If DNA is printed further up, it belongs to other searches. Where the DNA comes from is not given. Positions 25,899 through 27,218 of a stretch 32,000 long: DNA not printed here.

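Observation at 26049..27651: Overlapping two-gene module: membrane-anchored helical protein plus HEPN-motif protein, a candidate abortive-infection/defence system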

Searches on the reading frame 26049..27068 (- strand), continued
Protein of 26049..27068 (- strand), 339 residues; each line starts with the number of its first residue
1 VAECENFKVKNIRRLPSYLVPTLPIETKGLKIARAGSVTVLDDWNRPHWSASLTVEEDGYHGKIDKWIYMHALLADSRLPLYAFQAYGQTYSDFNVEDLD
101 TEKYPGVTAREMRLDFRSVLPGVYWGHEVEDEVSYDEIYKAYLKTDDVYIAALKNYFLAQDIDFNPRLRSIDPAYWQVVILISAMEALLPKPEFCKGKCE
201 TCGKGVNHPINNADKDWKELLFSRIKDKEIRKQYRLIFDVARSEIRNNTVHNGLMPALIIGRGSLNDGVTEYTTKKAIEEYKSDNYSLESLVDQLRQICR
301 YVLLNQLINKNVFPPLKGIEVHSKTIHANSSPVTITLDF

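Call 32: find_encoding_contigs(protein=P0025, flank=6000, max_places=1)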
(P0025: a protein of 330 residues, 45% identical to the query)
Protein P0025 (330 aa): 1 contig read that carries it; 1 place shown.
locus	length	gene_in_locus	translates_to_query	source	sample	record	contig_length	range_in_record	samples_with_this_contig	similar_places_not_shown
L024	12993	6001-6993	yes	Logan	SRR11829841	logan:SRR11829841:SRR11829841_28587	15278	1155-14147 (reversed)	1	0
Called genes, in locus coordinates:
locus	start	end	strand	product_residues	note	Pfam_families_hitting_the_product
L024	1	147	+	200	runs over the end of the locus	PF28549:NDPSase_N, PF00293:NUDIX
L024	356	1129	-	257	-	PF00106:adh_short, PF08659:KR, PF13561:adh_short_C2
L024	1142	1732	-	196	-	-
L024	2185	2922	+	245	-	PF18761:Heliorhodopsin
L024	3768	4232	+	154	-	-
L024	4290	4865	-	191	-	-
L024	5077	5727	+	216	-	-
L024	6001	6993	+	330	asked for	-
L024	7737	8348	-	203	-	-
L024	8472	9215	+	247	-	-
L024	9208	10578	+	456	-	-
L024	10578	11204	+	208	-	PF00303:Thymidylat_synt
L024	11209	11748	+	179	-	-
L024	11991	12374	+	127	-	PF06983:3-dmu-9_3-mt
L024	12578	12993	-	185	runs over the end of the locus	PF07336:ABATE (weak), PF11706:zf-CGNR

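Call 33: find_encoding_contigs(protein=P0023, flank=6000, max_places=2)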
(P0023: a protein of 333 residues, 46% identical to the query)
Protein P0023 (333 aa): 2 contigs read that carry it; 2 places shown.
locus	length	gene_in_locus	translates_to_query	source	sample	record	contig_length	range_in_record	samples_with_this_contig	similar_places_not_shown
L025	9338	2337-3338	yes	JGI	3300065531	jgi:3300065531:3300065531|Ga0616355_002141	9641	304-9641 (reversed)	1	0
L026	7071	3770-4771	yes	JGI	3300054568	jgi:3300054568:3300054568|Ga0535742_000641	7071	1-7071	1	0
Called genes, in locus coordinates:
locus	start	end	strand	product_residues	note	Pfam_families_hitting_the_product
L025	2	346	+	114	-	?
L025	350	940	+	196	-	PF01928:CYTH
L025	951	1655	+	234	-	-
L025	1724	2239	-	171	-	-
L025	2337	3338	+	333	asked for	-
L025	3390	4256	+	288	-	-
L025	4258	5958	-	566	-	PF22091:DUF6941 (faint)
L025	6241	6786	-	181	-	PF00293:NUDIX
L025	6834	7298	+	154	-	PF00903:Glyoxalase (faint), PF13669:Glyoxalase_4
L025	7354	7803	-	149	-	PF00011:HSP20, PF17886:ArsA_HSP20 (weak)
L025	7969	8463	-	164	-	-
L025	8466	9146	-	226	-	PF00027:cNMP_binding, PF13545:HTH_Crp_2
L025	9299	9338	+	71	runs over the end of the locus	-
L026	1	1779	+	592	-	?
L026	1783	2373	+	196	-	PF01928:CYTH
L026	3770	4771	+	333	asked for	-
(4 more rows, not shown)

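Call 34: find_encoding_contigs(protein=P0014, flank=6000, max_places=2)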
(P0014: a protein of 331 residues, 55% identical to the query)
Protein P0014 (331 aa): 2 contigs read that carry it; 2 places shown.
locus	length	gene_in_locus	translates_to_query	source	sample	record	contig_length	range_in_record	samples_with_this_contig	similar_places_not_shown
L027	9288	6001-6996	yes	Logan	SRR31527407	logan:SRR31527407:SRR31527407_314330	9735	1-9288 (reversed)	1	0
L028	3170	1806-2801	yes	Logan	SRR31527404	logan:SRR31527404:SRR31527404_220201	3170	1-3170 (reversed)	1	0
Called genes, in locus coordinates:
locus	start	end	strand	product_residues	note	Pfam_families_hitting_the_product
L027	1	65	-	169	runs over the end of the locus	PF00239:Resolvase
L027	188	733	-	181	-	-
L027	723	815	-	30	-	-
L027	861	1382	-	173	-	-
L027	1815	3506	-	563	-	PF03235:GmrSD_N, PF07510:GmrSD_C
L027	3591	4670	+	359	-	PF00145:DNA_methylase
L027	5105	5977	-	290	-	PF18928:DUF5677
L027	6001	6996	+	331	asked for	-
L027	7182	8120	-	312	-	PF00078:RVT_1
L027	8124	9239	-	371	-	-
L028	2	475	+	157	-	?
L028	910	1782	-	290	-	PF18928:DUF5677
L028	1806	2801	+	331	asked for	-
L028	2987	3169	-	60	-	?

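Call 38: search_protein_representatives(alignment_id=A1)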
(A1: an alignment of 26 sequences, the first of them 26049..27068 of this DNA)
Query: 26 sequences, 331 profile positions. Proteins with E-value up to 0.001 (for the whole library): 110; up to 1e-10: 89; up to 1e-30: 13. The best 110 are listed.
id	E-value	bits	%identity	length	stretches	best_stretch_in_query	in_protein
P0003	1.9e-159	546.5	-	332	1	1-331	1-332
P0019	7.4e-157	538.0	-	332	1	1-331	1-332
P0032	5.0e-113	393.9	-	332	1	4-330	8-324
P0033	2.2e-105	368.8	-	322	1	2-321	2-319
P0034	6.7e-105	367.2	-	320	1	4-324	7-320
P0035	2.6e-79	283.1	-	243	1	74-319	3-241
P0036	2.9e-65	236.9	-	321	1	6-324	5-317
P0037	7.6e-53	196.1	-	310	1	13-316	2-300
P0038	2.3e-44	168.3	-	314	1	5-318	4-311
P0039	1.1e-42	162.8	-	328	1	8-324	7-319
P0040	5.2e-38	147.4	-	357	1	4-330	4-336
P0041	1.5e-31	126.2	-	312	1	41-312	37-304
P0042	1.9e-31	125.8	-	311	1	51-314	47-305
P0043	1.3e-30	123.0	-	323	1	11-318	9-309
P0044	2.1e-30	122.3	-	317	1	9-311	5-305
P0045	6.8e-30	120.7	-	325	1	4-322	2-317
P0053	1.3e-27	113.2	-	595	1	5-320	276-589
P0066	9.8e-24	100.4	-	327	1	5-313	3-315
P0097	6.7e-17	78.0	-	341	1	4-306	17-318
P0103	1.7e-15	73.3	-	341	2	162-309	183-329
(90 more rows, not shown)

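Call 40: search_protein_families(library=pfam, alignment_id=A2, max_evalue=0.1)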
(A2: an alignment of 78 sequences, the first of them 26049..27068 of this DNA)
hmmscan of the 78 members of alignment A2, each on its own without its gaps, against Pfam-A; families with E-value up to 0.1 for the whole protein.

A. member 1, window:26049-27068:- (339 aa): 0 families

B. families by the number of members that match (of 78 scanned): 21 families
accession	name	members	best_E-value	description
PF16078.10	2-oxogl_dehyd_N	1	0.00014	2-oxoglutarate dehydrogenase N-terminus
PF00058.23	Ldl_recept_b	1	0.0012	Low-density lipoprotein receptor repeat class B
PF10261.15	FIT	1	0.0059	Fat storage-inducing transmembrane protein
PF24419.1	Cupin_NOL9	1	0.015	Polynucleotide 5'-hydroxyl-kinase NOL9, N-terminal domain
PF15651.11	Tox-SGS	1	0.019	Salivary glad secreted protein domain toxin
PF01828.24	Peptidase_A4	1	0.02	Peptidase A4 family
PF23900.1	PRS2_N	1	0.02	PRS2 N-terminal domain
PF12867.12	DinB_2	1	0.02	DinB superfamily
PF22203.1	Sca2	1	0.022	Surface cell antigen Sca2 helical repeat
PF18863.6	AbiJ_NTD4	1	0.031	AbiJ N-terminal domain 4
PF13058.12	DUF3920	1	0.048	Protein of unknown function (DUF3920)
PF10523.15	BEN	1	0.051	BEN domain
PF01228.26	Gly_radical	1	0.054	Glycine radical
PF01303.22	Egg_lysin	1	0.062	Egg lysin (Sperm-lysin)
PF10013.15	DUF2256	1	0.064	Uncharacterized protein conserved in bacteria (DUF2256)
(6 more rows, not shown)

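Call 41: search_protein_families(library=padloc, alignment_id=A2, max_evalue=0.1)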
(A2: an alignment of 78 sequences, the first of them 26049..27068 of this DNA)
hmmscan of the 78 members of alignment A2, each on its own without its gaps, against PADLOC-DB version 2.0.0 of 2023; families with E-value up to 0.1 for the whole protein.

A. member 1, window:26049-27068:- (339 aa): 0 families

B. families by the number of members that match (of 78 scanned): 11 families
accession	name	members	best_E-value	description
PDLC04846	PDC-S05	2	0.0064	-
PDLC03099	Specificity_I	1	0.006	Type I specificity subunit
PDLC01965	CARF_HEPN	1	0.011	-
PDLC01611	Cas4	1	0.011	"CAS-I,CAS-II,CAS-III,CAS-IV,CAS-V,CAS-VI; acquisition_associated"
PDLC02144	Csn2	1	0.012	-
PDLC01815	CARF1--CARF_HEPN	1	0.013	-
PDLC02747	PbeC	1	0.023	PbeC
PDLC03171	Specificity_I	1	0.032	Type I specificity subunit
PDLC04029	PD-T4-2_B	1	0.036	-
PDLC04591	PDC-M34B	1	0.04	-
PDLC03158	Specificity_I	1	0.043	Type I specificity subunit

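Call 56: list_cluster_members(proteins=[P0003, P0032, P0036, P0038, P0040, P0045, P0053, P0066, P0097, P0103])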
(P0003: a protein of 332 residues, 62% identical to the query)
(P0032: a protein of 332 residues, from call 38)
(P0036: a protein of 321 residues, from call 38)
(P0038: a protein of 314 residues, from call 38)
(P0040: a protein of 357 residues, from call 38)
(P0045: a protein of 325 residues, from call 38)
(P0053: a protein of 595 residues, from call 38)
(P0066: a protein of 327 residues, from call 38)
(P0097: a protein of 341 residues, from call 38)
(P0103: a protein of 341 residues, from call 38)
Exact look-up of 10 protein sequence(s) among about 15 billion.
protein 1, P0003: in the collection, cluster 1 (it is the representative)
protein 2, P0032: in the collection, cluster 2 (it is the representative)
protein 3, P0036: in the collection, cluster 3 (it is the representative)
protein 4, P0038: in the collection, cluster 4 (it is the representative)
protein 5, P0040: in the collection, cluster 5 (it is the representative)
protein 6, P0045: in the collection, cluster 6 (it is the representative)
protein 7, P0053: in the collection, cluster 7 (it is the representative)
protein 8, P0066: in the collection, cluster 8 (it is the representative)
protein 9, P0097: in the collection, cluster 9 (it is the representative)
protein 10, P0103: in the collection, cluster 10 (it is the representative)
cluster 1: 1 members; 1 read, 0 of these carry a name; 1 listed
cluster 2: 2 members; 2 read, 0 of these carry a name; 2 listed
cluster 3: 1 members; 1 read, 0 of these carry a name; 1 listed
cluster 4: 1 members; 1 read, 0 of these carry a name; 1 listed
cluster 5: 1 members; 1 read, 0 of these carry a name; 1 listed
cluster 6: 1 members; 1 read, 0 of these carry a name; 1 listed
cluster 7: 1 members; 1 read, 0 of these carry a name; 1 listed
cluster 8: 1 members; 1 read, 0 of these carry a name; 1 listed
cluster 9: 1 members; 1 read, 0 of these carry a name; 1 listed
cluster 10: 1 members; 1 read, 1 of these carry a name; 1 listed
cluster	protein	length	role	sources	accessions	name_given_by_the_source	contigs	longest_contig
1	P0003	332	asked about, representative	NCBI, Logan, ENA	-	-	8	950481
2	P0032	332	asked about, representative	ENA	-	-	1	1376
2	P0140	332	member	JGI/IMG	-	-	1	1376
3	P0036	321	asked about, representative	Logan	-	-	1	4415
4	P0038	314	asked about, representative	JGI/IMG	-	-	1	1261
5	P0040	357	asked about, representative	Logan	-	-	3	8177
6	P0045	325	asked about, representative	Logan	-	-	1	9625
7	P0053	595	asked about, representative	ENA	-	-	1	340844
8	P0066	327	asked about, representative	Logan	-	-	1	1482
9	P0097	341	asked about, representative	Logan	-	-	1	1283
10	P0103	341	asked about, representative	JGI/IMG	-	hypothetical protein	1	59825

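Call 58: search_protein_families(library=pfam, proteins=[L004:7014-8300:+, L023:5932-7233:+, L004:5066-5938:-, L005:4713-5984:+, L005:7021-7965:+, L005:7969-8817:+, L001:7010-8749:+, L001:8703-9953:+, L025:3390-4256:+], max_evalue=0.1)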
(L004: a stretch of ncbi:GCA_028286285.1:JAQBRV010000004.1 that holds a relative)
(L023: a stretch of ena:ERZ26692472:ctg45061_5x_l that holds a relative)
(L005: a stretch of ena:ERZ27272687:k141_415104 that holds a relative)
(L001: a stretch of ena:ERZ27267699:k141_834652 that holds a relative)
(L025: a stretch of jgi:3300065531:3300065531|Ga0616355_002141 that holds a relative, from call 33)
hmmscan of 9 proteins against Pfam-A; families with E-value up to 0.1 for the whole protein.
L004:7014-8300:+ (428 aa): 4 families
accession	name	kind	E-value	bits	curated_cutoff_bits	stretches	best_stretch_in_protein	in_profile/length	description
PF18730.6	HEPN_Cthe2314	-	6.4e-05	23.5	27.1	1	187-341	1-152/174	Cthe_2314-like HEPN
PF02485.27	Branch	-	0.00073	19.6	23.4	1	294-394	103-200/250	Core-2/I-Branching enzyme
PF18739.6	HEPN_Apea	-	0.029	15.3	24.4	1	270-327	45-106/136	Apea-like HEPN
PF06279.16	DUF1033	-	0.095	13.4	25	0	288-375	27-111/118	Protein of unknown function (DUF1033)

L023:5932-7233:+ (433 aa): 4 families
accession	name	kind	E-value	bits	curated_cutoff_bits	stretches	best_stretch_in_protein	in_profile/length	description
PF18730.6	HEPN_Cthe2314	-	5.1e-06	27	27.1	1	230-336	38-141/174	Cthe_2314-like HEPN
PF18739.6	HEPN_Apea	-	0.0044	17.9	24.4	1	290-326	70-106/136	Apea-like HEPN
PF18736.6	pEK499_p136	-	0.045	13.9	26.6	0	213-337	9-118/152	HEPN pEK499 p136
PF22634.1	POL2_thumb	-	0.089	13.2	27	0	300-420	36-155/178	DNA polymerase epsilon catalytic subunit A, thumb domain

L004:5066-5938:- (290 aa): 1 family
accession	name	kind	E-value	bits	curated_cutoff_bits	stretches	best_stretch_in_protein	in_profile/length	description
PF18928.5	DUF5677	-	1.6e-08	35.3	27.1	1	52-213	7-154/166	Family of unknown function (DUF5677)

L005:4713-5984:+ (423 aa): 1 family
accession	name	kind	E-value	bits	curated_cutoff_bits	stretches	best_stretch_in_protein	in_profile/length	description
PF00078.32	RVT_1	-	2.6e-27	96.3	29.6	1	68-269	2-186/205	Reverse transcriptase (RNA-dependent DNA polymerase)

L005:7021-7965:+ (314 aa): 0 families

L005:7969-8817:+ (282 aa): 0 families

L001:7010-8749:+ (579 aa): 1 family
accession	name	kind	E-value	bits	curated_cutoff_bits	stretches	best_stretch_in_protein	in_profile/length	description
PF12770.12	CHAT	-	0.0037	17.2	24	0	438-493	214-270/289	CHAT domain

L001:8703-9953:+ (416 aa): 0 families

L025:3390-4256:+ (288 aa): 2 families
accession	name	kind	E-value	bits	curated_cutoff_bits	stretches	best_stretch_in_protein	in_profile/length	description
PF16565.11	MIT_C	-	0.0031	17.9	25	1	145-250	10-111/142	Phospholipase D-like domain at C-terminus of MIT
PF00471.26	Ribosomal_L33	-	0.09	13.6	25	0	70-90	25-45/47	Ribosomal protein L33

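Call 59: search_protein_families(library=padloc, proteins=[L004:7014-8300:+, L023:5932-7233:+, L004:5066-5938:-, L005:4713-5984:+, L005:7021-7965:+, L005:7969-8817:+, L001:7010-8749:+, L001:8703-9953:+, L025:3390-4256:+], max_evalue=0.01)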
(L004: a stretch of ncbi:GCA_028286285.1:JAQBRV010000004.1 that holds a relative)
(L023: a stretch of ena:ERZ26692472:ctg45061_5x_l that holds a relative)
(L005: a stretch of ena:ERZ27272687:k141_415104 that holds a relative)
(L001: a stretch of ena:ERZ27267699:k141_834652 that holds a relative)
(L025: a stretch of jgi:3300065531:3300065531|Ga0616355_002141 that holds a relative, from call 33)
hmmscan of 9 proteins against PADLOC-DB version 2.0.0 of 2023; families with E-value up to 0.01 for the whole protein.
L004:7014-8300:+ (428 aa): 0 families

L023:5932-7233:+ (433 aa): 0 families

L004:5066-5938:- (290 aa): 0 families

L005:4713-5984:+ (423 aa): 80 families (the best 25 are shown)
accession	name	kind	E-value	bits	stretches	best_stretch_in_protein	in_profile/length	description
PDLC01136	RT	-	1.7e-68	228.9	1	4-303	2-262/263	RT (reverse transcriptase)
PDLC02063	Cas1_IIIb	-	2.3e-45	153.3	1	3-357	4-285/617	-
PDLC03754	RT_UG17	-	1.1e-39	134.5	1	4-318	7-289/429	DRT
PDLC03756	RT_UG19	-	3.6e-33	113.5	2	124-265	136-265/562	DRT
PDLC03766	Drt9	-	1e-30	105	1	47-315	73-320/488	DRT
PDLC03759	RT_UG21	-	5.1e-30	102.7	1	11-267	5-257/503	DRT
PDLC03779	RT_UG4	-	7e-25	85.8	1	11-318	4-277/307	DRT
PDLC03764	RT_UG26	-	3.2e-21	73.5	1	14-316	10-289/398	DRT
PDLC01607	RT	-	3.4e-20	70.9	1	68-269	2-144/161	"CAS-I,CAS-II,CAS-III,CAS-IV,CAS-V,CAS-VI; acquisition_associated"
PDLC03760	RT_UG22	-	6.6e-20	69.6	2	201-267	166-232/476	DRT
PDLC03778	RT_UG39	-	5.3e-19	66.6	2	196-270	287-363/541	DRT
PDLC03698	HEase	-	4.8e-17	59.2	1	33-232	281-465/834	homing endonuclease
PDLC03757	Drt2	-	1.9e-16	58.2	2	194-311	285-394/502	DRT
PDLC03773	RT_UG34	-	1e-15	55.7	1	131-267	146-279/512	DRT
PDLC03749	RT_UG13a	-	1e-14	52.5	2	130-267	154-283/589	DRT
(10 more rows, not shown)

L005:7021-7965:+ (314 aa): 0 families

L005:7969-8817:+ (282 aa): 0 families

L001:7010-8749:+ (579 aa): 0 families

L001:8703-9953:+ (416 aa): 0 families

L025:3390-4256:+ (288 aa): 3 families
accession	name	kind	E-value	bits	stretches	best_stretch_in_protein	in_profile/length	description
PDLC04869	PDC-S05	-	2e-18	64.6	1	120-275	165-299/306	-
PDLC04879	PDC-S05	-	3.3e-13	47.8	1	120-267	152-277/285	-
PDLC03880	NsnC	-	0.0084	13.8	0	143-241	126-212/242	-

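Call 66: find_homologous_proteins(query=L023:5932-7233:+, max_evalue=0.001)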
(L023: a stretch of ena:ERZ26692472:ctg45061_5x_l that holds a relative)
Query L023:5932-7233:+ (433 aa): 32 proteins with E <= 0.001 among 4656 candidates.
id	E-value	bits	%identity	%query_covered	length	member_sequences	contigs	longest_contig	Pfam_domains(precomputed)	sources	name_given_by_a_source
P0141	1.5e-289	978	100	100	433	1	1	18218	PF18730.7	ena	-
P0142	7.5e-245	831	82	100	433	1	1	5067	PF18730.7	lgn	-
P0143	5.8e-240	815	82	100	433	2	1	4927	PF18730.7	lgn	-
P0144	1.0e-237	807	83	99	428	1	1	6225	PF18730.7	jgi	-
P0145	9.7e-237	804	81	99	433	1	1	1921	PF18730.7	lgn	-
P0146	4.7e-229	779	79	99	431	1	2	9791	PF18730.7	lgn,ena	-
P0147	5.9e-227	772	77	99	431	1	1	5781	PF18730.7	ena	-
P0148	1.1e-223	761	76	99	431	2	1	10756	PF18730.7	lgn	-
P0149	3.2e-223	759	76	100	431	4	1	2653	PF18730.7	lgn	-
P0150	5.7e-221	752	75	100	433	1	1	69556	PF18730.7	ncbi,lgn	-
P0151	9.5e-217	738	73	100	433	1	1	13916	PF18730.7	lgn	-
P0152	3.4e-216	736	75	98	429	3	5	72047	PF18730.7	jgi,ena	-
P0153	9.2e-209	712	71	99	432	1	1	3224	PF18730.7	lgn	-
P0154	1.3e-206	705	78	91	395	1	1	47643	PF18730.7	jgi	-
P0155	2.9e-206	704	71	99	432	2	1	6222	PF18730.7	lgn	-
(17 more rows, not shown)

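Call 78: find_encoding_contigs(protein=P0053, flank=8000, max_places=1)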
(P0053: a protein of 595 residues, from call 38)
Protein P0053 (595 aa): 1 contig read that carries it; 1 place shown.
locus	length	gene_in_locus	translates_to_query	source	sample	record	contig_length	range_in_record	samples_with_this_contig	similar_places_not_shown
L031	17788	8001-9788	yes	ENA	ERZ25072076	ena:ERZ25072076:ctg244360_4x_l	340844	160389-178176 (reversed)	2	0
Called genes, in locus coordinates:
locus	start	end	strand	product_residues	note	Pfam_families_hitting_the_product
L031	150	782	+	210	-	-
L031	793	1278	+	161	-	-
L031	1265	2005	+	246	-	-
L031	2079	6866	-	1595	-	PF13156:Mrr_cat_2, PF00270:DEAD, PF04851:ResIII, PF00271:Helicase_C, PF22240:ISP_coupler, PF02384:N6_Mtase, PF18135:Type_ISP_C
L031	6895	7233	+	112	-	-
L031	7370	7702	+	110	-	PF12008:EcoR124_C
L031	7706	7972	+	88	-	-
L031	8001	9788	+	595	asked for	-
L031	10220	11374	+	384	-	PF13560:HTH_31 (weak), PF01381:HTH_3 (weak), PF06114:Peptidase_M78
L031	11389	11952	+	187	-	PF14367:DUF4411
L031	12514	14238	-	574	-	-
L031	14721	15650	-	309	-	-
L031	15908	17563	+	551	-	PF04851:ResIII, PF00270:DEAD, PF00271:Helicase_C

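Call 82: search_dna_similar(query=window:26049-27044:-, collection=plasmids, mode=protein, max_evalue=0.001, max_rows=10)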
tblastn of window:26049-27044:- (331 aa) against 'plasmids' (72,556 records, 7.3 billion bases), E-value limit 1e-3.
No match.
